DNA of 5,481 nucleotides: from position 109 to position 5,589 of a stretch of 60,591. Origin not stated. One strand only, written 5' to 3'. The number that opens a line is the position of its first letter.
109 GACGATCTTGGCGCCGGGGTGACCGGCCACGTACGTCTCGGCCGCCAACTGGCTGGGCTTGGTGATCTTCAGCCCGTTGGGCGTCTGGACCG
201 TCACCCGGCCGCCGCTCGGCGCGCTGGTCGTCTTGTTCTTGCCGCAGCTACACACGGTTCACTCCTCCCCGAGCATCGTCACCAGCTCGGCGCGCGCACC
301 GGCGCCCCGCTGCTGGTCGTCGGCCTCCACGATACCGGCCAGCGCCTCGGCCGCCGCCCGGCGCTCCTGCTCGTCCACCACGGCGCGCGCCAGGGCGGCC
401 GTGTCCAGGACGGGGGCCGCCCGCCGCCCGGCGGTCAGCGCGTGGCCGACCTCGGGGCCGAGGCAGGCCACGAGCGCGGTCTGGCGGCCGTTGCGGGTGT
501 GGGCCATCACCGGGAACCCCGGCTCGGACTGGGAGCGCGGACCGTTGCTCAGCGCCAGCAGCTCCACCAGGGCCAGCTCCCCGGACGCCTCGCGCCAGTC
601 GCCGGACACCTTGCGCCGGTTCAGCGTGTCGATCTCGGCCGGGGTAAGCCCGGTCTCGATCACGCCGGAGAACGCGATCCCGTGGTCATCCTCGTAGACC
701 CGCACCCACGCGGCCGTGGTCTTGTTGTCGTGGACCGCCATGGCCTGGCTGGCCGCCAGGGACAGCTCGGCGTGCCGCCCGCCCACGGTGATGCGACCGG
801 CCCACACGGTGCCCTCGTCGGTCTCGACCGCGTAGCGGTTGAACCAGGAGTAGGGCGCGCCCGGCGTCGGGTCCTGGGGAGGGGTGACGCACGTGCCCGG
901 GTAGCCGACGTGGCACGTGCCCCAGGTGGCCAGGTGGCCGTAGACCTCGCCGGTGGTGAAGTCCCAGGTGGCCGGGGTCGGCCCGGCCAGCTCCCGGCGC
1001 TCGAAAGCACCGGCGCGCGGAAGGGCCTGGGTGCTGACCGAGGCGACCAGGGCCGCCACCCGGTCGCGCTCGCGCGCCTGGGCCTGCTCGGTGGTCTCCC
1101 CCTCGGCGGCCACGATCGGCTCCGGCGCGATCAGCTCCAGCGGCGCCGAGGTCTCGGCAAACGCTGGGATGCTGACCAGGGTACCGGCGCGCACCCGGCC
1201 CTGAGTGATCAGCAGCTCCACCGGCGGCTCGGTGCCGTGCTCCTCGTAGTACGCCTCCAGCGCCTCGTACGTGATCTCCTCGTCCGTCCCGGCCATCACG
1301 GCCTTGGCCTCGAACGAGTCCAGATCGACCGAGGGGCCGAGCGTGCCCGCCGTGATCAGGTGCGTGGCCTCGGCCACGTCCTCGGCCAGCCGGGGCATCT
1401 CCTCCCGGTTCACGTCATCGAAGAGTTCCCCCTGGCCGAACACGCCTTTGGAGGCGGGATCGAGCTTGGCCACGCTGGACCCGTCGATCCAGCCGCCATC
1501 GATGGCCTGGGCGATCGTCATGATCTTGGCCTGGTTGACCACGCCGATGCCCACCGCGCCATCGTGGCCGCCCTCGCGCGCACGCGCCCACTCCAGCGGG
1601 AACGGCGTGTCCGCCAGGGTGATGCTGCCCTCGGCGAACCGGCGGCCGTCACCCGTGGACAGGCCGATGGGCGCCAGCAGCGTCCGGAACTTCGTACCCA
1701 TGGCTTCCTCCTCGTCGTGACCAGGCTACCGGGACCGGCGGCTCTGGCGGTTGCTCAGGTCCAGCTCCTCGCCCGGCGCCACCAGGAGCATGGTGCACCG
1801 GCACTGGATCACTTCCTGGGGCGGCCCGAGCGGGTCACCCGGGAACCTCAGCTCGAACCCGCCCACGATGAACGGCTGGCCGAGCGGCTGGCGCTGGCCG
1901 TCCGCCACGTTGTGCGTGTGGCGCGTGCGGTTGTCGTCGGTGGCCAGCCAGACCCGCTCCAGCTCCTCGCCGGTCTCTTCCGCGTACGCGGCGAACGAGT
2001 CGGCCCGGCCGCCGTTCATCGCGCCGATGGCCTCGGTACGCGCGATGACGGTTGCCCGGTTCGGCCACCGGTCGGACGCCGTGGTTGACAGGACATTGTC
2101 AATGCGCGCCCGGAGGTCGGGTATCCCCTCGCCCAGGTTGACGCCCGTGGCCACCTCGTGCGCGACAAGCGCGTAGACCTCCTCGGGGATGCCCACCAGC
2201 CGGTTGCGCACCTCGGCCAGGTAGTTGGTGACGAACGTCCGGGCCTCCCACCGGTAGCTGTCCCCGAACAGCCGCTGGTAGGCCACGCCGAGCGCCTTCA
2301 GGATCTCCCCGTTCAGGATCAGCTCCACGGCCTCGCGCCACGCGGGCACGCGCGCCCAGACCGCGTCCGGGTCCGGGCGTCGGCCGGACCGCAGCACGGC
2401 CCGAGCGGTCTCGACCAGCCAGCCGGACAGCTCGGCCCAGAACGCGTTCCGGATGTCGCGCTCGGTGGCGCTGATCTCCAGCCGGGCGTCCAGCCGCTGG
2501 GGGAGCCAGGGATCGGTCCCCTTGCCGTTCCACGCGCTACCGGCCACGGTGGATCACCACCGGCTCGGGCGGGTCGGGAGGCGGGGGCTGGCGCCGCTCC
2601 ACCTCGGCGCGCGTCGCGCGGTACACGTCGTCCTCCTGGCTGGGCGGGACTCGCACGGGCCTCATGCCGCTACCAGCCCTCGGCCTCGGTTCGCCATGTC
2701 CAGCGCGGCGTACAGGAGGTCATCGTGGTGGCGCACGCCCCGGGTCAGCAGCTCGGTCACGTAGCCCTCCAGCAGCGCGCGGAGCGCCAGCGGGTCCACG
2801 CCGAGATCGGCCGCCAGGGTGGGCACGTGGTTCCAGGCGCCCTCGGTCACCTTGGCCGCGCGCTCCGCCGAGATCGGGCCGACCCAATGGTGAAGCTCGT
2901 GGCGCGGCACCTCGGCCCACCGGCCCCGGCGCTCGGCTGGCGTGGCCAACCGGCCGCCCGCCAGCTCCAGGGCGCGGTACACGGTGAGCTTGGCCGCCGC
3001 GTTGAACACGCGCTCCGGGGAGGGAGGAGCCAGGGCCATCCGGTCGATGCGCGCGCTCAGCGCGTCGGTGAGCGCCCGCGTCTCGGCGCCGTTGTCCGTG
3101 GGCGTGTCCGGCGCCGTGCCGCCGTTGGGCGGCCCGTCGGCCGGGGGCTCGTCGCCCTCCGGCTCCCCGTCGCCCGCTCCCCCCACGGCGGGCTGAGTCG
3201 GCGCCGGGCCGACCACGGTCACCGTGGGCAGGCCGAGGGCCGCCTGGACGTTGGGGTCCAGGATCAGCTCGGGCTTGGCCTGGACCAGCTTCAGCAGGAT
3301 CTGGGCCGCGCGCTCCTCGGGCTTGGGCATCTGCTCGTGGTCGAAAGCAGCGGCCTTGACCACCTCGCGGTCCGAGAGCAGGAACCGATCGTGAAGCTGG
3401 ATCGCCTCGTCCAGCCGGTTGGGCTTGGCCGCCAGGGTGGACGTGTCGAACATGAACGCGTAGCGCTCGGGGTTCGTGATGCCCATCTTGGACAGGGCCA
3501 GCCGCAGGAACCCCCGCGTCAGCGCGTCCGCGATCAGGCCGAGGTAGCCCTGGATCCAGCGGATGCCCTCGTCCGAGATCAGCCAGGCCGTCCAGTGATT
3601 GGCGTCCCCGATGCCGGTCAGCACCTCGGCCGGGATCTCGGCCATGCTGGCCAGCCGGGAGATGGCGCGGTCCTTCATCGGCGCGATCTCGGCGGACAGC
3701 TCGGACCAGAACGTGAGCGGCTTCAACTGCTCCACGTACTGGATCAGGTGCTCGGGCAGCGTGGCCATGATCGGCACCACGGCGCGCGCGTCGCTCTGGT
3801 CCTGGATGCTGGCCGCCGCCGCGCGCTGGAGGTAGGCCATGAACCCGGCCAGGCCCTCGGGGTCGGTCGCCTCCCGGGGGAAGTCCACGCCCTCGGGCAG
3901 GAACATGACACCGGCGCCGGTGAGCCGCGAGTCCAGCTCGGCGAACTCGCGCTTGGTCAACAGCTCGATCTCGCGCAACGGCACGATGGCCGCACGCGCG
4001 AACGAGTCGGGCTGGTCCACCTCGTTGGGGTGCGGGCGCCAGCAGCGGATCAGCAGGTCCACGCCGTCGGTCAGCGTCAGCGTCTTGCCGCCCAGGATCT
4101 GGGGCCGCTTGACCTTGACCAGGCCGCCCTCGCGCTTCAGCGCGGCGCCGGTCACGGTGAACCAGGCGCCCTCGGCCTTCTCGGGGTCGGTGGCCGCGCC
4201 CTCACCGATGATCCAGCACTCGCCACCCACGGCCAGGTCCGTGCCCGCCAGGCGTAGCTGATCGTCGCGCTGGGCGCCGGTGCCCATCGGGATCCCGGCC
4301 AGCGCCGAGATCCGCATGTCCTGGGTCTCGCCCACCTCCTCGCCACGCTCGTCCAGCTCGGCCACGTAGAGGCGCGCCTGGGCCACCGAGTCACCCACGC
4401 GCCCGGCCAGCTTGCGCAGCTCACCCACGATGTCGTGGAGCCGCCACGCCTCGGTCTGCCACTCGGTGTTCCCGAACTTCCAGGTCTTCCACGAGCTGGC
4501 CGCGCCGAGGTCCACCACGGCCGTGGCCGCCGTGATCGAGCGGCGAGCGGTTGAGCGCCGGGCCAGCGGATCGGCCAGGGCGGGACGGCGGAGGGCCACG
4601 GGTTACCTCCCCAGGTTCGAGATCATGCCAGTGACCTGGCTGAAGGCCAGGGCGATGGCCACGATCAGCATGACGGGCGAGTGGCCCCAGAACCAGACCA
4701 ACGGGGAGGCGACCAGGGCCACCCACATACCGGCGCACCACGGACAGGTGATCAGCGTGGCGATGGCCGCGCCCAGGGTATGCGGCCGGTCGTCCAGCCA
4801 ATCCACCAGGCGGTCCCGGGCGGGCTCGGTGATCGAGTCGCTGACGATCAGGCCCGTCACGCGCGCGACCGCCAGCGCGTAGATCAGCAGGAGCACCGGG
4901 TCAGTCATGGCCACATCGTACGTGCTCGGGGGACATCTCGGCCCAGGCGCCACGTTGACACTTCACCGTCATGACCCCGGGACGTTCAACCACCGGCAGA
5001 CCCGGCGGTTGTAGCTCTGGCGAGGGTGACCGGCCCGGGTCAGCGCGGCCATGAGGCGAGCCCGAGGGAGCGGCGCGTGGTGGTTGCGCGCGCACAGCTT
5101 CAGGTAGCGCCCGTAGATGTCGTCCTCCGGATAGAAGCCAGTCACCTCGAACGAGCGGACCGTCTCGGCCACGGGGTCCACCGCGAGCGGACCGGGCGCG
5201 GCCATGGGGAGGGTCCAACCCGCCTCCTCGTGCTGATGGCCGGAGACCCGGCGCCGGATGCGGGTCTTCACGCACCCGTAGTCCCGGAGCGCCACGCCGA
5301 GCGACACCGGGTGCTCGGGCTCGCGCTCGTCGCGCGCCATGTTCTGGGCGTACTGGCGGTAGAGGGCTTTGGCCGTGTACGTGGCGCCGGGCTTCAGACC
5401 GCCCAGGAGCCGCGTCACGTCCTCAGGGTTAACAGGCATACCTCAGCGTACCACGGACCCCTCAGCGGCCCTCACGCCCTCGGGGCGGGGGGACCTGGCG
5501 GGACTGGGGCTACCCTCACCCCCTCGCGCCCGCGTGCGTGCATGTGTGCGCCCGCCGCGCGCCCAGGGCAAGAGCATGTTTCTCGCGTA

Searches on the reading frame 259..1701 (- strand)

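Call 32: search_protein_families(library=pfam, proteins=[window:259-1701:-], max_evalue=0.01)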
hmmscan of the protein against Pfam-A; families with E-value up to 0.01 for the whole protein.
window:259-1701:- (480 aa): 0 families

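Call 33: search_protein_families(library=phrogs, proteins=[window:259-1701:-], max_evalue=0.001)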
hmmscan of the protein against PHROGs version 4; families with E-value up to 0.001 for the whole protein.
window:259-1701:- (480 aa): 5 families
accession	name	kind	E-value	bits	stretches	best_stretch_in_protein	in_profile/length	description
phrog_21470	-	unknown function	2e-114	384.1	1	1-473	24-468/500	-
phrog_859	-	head and packaging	2.5e-75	255.5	2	108-469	453-791/807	portal protein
phrog_18402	-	head and packaging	4.7e-23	82.6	1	250-465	38-247/861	head maturation protease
phrog_29860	-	head and packaging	7.3e-23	82.3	1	231-456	19-239/405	virion structural protein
phrog_21406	-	unknown function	8.4e-18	64.3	1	107-449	509-828/1668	-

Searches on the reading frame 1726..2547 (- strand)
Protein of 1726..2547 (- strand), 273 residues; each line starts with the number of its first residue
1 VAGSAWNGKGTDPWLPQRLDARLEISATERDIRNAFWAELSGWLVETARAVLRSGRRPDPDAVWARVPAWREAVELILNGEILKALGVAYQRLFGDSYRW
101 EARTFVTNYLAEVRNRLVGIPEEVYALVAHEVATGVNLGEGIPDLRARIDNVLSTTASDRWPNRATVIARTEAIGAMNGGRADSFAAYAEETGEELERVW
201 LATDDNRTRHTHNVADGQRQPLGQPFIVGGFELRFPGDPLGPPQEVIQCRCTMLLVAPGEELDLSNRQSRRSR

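Call 32: search_protein_families(library=pfam, proteins=[window:1726-2547:-], max_evalue=0.01)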
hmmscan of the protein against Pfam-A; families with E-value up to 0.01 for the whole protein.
window:1726-2547:- (273 aa): 1 family
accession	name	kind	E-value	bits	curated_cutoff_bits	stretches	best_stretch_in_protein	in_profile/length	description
PF04233.19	Phage_Mu_F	-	5.2e-12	46.9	29.6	1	128-253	3-111/112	Phage Mu protein F like protein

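Call 33: search_protein_families(library=phrogs, proteins=[window:1726-2547:-], max_evalue=0.001)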
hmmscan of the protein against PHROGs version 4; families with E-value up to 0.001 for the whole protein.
window:1726-2547:- (273 aa): 13 families
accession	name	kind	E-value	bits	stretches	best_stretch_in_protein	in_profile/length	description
phrog_2468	-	head and packaging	5.2e-48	165.1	1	1-271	1-287/303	head morphogenesis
phrog_859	-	head and packaging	1.8e-45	156.8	1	103-263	139-296/807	portal protein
phrog_3517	-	head and packaging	1.8e-30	107.5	1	146-261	216-333/371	head morphogenesis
phrog_18477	-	head and packaging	9e-27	95.1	1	160-260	201-302/760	head morphogenesis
phrog_34890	-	head and packaging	7.7e-24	85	1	160-257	208-307/679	head morphogenesis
phrog_2662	-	head and packaging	6.6e-21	75.6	1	110-253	573-705/717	portal protein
phrog_21406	-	unknown function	2.7e-17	62.6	1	118-262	215-358/1668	-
phrog_6577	-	unknown function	2.1e-14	53.8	1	112-262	103-235/1066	-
phrog_595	-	head and packaging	2.7e-11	44.5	1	122-267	183-308/513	head maturation protease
phrog_115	-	head and packaging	2.4e-09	37.9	1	132-266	214-327/665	minor head protein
phrog_15127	-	head and packaging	1.8e-07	31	1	122-249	131-244/602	head protein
phrog_324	-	head and packaging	7.6e-07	29.5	1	199-267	267-328/624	head morphogenesis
phrog_758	-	head and packaging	5.8e-05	23.5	1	124-217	174-262/326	head morphogenesis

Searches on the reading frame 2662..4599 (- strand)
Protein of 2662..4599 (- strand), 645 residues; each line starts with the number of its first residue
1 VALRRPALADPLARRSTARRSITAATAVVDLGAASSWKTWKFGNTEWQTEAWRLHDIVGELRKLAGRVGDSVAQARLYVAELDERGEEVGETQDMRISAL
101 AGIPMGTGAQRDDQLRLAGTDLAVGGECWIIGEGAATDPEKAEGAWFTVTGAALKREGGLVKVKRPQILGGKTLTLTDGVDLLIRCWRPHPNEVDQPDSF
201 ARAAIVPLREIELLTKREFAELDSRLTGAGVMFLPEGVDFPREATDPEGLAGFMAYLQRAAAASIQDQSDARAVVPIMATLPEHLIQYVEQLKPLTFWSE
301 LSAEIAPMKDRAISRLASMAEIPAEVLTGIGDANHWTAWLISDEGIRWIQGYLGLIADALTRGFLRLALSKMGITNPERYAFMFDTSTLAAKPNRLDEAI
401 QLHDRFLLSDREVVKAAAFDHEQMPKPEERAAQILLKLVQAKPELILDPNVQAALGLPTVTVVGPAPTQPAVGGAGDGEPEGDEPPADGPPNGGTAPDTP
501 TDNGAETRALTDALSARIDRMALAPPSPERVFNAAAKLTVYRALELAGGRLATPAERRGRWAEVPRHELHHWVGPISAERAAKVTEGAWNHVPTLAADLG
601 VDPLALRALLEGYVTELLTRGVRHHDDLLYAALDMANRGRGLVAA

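Call 32: search_protein_families(library=pfam, proteins=[window:2662-4599:-], max_evalue=0.01)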
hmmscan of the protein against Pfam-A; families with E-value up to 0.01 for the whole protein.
window:2662-4599:- (645 aa): 0 families

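Call 33: search_protein_families(library=phrogs, proteins=[window:2662-4599:-], max_evalue=0.001)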
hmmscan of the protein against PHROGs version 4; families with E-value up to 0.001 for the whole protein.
window:2662-4599:- (645 aa): 1 family
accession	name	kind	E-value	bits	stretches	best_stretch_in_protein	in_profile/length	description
phrog_776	-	head and packaging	8.9e-153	511.2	1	11-627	17-619/620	portal protein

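Call 47: search_dna_similar(query=window:2662-4599:-, collection=phages, mode=protein, max_rows=40, rows=spread)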
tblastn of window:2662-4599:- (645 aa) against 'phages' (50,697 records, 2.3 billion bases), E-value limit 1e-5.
Records with a match: 866; places in all: 866; records where one place covers at least 80% of the query: 371.
Best place of each record, by identity: 60-80% 2; <60% 864.
By first word of the organism name: Mycobacterium 496; Gordonia 187; Microbacterium 131; Arthrobacter 18; Streptomyces 17; Rhodococcus 3; Actinoplanes 2; Curtobacterium 2; Tsukamurella 2; Mycolicibacterium 2; and 6 more.
By host as written in the record: Mycobacterium smegmatis mc2 155 348; Gordonia terrae 3612 145; Mycobacterium smegmatis mc#155 83; Microbacterium foliorum NRRL B-24224 58; Microbacterium foliorum NRRL B-24224 SEA 29; Microbacterium paraoxydans NWU1 27; Gordonia terrae CAG3 15; - 12; and 54 more.
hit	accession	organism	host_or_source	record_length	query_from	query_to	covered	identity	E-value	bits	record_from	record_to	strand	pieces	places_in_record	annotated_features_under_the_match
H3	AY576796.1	Actinoplanes phage phiAsp2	-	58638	29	643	95%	70.4%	0e+0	828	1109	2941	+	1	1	pas4: Pas4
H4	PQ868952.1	Curtobacterium phage Sunfish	Curtobacterium flaccumfaciens NRRL ...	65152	41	624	91%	28.9%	1e-40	166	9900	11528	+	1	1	26: portal protein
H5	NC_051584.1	Mycobacterium phage Quesadilla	Mycobacterium smegmatis mc2 155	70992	43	587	84%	29.2%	2e-36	153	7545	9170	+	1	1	11: portal protein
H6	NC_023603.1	Mycobacterium phage 39HC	-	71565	46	620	89%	26.8%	4e-31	136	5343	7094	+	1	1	portal protein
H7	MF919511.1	Mycobacterium phage Kailash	Mycobacterium smegmatis mc2 155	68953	45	620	89%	26.7%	9e-31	135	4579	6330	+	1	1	8: portal protein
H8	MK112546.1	Mycobacterium phage LuckyMarjie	Mycobacterium smegmatis mc2 155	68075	45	620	89%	26.5%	5e-30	132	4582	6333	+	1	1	8: portal protein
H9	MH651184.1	Mycobacterium phage Phareon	Mycobacterium smegmatis mc2 155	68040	45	620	89%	26.4%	2e-29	131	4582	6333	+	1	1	8: portal protein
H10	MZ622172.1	Mycobacterium phage Giraffe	Mycobacterium smegmatis mc2 155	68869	45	620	89%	26.3%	1e-29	132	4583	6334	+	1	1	8: portal protein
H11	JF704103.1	Mycobacterium phage Vortex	Mycobacterium smegmatis mc2 155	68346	45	620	89%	26.3%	2e-29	131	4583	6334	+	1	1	8: portal protein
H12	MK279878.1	Mycobacterium phage Samaymay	Mycobacterium smegmatis mc2 155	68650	45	620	89%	26.3%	2e-29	131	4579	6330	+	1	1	8: portal protein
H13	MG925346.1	Mycobacterium phage LeeLot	Mycobacterium smegmatis mc2 155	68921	45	620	89%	26.3%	2e-29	131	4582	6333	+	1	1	8: portal protein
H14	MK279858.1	Mycobacterium phage JakeO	Mycobacterium smegmatis mc2 155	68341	45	620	89%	26.2%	1e-29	131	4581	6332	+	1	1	8: portal protein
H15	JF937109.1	Mycobacterium phage Yoshand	Mycobacterium smegmatis mc2 155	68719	45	620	89%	26.2%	1e-29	131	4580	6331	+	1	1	8: portal protein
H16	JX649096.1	Mycobacterium phage Serpentine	Mycobacterium smegmatis mc2 155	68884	45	620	89%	26.2%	2e-29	131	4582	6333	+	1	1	portal protein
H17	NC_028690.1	Mycobacterium phage Eremos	Mycobacterium smegmatis mc2 155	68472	45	620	89%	26.0%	1e-29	132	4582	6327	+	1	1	portal protein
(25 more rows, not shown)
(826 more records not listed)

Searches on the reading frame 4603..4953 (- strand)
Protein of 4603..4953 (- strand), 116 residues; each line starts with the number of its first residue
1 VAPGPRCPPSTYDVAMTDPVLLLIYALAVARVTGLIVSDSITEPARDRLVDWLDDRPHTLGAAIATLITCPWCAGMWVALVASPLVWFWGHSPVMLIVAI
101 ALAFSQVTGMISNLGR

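Call 32: search_protein_families(library=pfam, proteins=[window:4603-4953:-], max_evalue=0.01)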
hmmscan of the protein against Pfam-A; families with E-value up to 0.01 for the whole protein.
window:4603-4953:- (116 aa): 1 family
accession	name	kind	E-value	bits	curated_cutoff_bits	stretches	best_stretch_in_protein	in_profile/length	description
PF07098.16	DUF1360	-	2e-08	34.6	21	1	26-102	3-91/102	Protein of unknown function (DUF1360)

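Call 33: search_protein_families(library=phrogs, proteins=[window:4603-4953:-], max_evalue=0.001)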
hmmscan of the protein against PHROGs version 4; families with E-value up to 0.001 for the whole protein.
window:4603-4953:- (116 aa): 1 family
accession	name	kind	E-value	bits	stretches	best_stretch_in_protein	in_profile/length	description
phrog_781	-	unknown function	1.5e-32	113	1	11-114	29-134/152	-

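Call 34: find_related_loci(query=window:4603-4953:-, collection=viral_contigs, flank=3000)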
Query window:4603-4953:- (116 aa) in viral_contigs; peptide patterns used: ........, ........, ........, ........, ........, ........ (x = any residue, [..] = any of these).
85 stretches matched a pattern; 44 encode a relative of the query (tblastn E <= 1e-3); 44 distinct loci.
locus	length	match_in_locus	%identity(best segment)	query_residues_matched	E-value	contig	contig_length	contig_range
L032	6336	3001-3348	95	1-116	2e-69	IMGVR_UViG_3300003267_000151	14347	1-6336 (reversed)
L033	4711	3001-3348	80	1-116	2e-57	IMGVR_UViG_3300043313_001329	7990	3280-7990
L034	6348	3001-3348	80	1-116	2e-57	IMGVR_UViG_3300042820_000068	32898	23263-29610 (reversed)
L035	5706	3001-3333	80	6-116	1e-54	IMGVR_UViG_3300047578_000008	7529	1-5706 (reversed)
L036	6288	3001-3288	83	21-116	1e-50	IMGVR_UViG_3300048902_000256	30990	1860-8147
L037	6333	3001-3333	74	6-116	4e-50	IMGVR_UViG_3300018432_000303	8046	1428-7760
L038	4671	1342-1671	75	7-116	8e-50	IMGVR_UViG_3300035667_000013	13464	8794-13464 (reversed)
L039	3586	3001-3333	76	8-116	6e-48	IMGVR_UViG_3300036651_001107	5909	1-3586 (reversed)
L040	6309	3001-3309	77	16-116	6e-47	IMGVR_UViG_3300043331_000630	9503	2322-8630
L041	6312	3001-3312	77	15-116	1e-46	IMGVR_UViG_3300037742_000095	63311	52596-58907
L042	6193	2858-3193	67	5-116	9e-47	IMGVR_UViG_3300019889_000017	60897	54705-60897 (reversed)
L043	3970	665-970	75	15-116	6e-47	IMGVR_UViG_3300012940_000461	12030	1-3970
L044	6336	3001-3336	64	5-116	8e-47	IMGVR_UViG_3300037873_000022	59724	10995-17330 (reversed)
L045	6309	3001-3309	78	15-115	2e-46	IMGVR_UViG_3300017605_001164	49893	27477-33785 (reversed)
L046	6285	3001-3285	80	22-116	8e-46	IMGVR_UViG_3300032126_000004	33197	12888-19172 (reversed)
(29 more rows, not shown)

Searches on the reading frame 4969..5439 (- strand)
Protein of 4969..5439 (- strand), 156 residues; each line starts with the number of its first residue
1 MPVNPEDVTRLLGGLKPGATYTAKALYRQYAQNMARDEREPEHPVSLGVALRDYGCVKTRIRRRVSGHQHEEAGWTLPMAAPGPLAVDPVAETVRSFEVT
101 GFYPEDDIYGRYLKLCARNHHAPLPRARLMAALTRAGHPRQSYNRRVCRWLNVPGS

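Call 32: search_protein_families(library=pfam, proteins=[window:4969-5439:-], max_evalue=0.01)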
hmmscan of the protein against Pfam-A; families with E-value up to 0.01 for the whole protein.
window:4969-5439:- (156 aa): 1 family
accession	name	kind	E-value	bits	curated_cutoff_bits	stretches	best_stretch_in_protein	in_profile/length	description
PF02257.21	RFX_DNA_binding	-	0.0083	17.2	27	0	104-130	21-47/79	RFX DNA-binding domain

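Call 33: search_protein_families(library=phrogs, proteins=[window:4969-5439:-], max_evalue=0.001)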
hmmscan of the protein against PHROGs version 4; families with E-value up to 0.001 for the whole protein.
window:4969-5439:- (156 aa): 0 families

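Call 73: find_homologous_proteins(query=window:4969-5439:-, max_evalue=0.001)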
Query window:4969-5439:- (156 aa): 4 proteins with E <= 0.001 among 104 candidates.
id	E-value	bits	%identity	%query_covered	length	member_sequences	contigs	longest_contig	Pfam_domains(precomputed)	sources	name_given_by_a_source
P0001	1.1e-90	320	87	100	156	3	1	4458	-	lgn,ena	-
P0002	2.4e-66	241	69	100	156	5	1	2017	-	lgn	-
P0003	8.9e-52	194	58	100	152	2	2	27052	-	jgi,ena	-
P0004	3.1e-51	192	59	99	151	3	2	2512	-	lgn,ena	-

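Call 76: search_solved_structures(query=A4, max_evalue=10)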
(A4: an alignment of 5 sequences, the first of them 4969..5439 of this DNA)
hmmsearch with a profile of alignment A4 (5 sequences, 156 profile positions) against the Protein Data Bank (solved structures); distinct sequences matched with E-value up to 10: 1.
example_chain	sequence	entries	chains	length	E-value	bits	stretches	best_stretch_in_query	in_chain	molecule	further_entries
2okx_A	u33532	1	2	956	1.6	12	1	76-129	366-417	Rhamnosidase B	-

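Call 79: predict_structure(alignment_id=A4)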
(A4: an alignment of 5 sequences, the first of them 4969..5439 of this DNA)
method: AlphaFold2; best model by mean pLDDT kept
length: 156 residues; sequences in the alignment: 5
mean_pLDDT: 80.6   pTM: 0.51
mean pLDDT of the five models: 80.6, 79.6, 78.9, 77.3, 70.9
residues with pLDDT >= 90: 34; 70-90: 96; 50-70: 21; < 50: 5
segments of 3 or more residues with pLDDT < 50: 154-156
pLDDT, mean of each block of 10 residues (from residue 1): 83 86 93 92 91 87 81 84 59 77 85 81 81 79 68 51
secondary structure, 60 per line:
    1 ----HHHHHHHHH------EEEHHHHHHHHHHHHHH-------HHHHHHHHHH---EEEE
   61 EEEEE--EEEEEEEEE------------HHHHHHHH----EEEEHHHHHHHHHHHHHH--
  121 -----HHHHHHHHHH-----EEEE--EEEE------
elements in order: H5-13 E20-22 H23-36 H44-53 E57-65 E68-76 H89-96 E101-104 H105-118 H126-135 E141-144 E147-150

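Call 81: fold_search(model_id=the predicted structure, library=pdb)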
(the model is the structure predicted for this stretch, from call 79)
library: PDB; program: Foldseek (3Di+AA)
matches with E <= 10: 727; with E <= 0.001: 0
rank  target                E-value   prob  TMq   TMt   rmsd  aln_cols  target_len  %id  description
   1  3bz6                  1.2e-02  0.85  0.30  0.28  13.9       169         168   15  Crystal structure of a conserved protein of unknown function from Pseudomonas syringae pv. tomato str. DC3000 (released 2008-02-05)
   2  5vyv_A                1.6e-02  0.82  0.30  0.28  14.8       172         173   10  Crystal structure of a protein of unknown function YceH/ECK1052 involved in membrane biogenesis from Escherichia coli (released 2017-06-07)
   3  5u8j_C                3.4e-02  0.72  0.31  0.29  14.8       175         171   11  Crystal structure of a protein of unknown function ECL_02571 involved in membrane biogenesis from Enterobacter cloacae (released 2017-01-18)
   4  1f4k_A                5.8e-02  0.89  0.34  0.43  11.9       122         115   12  CRYSTAL STRUCTURE OF THE REPLICATION TERMINATOR PROTEIN/B-SITE DNA COMPLEX (released 2001-06-08)
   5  7b5n_C                6.1e-02  0.72  0.34  0.14  18.6       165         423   13  Ubiquitin ligation to F-box protein substrates by SCF-RBR E3-E3 super-assembly: NEDD8-CUL1-RBX1-UBE2L3~Ub~ARIH1. (released 2021-02-10)
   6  8ij1_A                6.5e-02  0.69  0.32  0.08  17.6       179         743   10  Protomer 1 and 2 of the asymmetry trimer of the Cul2-Rbx1-EloBC-FEM1B ubiquitin ligase complex (released 2024-02-28)
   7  7b5l_C                8.8e-02  0.69  0.34  0.09  18.5       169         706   13  Ubiquitin ligation to F-box protein substrates by SCF-RBR E3-E3 super-assembly: NEDD8-CUL1-RBX1-SKP1-SKP2-CKSHS1-Cycli (released 2021-02-10)
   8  7asv_A                9.3e-02  0.66  0.35  0.35  13.4       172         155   13  Crystal structure of tWHD2 of Rpc5 subunit of human RNA Polymerase III (released 2020-12-30)
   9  9rw7_D                1.3e-01  0.33  0.27  0.11  15.2       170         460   10  Egalitarian-BicD in complex with bcdSLV of bicoid mRNA (Structure A) (released 2026-03-25)
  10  8wqa_A                1.3e-01  0.60  0.34  0.08  15.6       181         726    9  Cryo-EM structure of CUL2-RBX1-ELOB-ELOC-FEM1B bound with the C-degron of CCDC89 (conformation 1) (released 2024-04-03)
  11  8cdj_C                1.6e-01  0.57  0.34  0.08  16.9       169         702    9  CAND1 b-hairpin++-SCF-SKP2 CAND1 rolling SCF engaged (released 2023-04-19)
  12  9qo0_I                1.6e-01  0.51  0.35  0.10  21.4       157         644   12  Pre-activated 9-subunit COP9 signalosome and neddylated SCF (Skp1-Skp2-Cks1) complex structure (released 2026-02-18)
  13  3cuq_A                1.7e-01  0.35  0.27  0.21  15.3       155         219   17  Integrated structural and functional model of the human ESCRT-II complex (released 2008-11-04)
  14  5okc_B                1.7e-01  0.35  0.27  0.14  12.9       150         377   11  Crystal structure of the Ctf18-1-8 module from Ctf18-RFC (released 2017-12-20)
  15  5hvq_C                1.9e-01  0.21  0.25  0.18  16.2       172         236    8  Alternative model of the MAGE-G1 NSE-1 complex (released 2016-10-26)
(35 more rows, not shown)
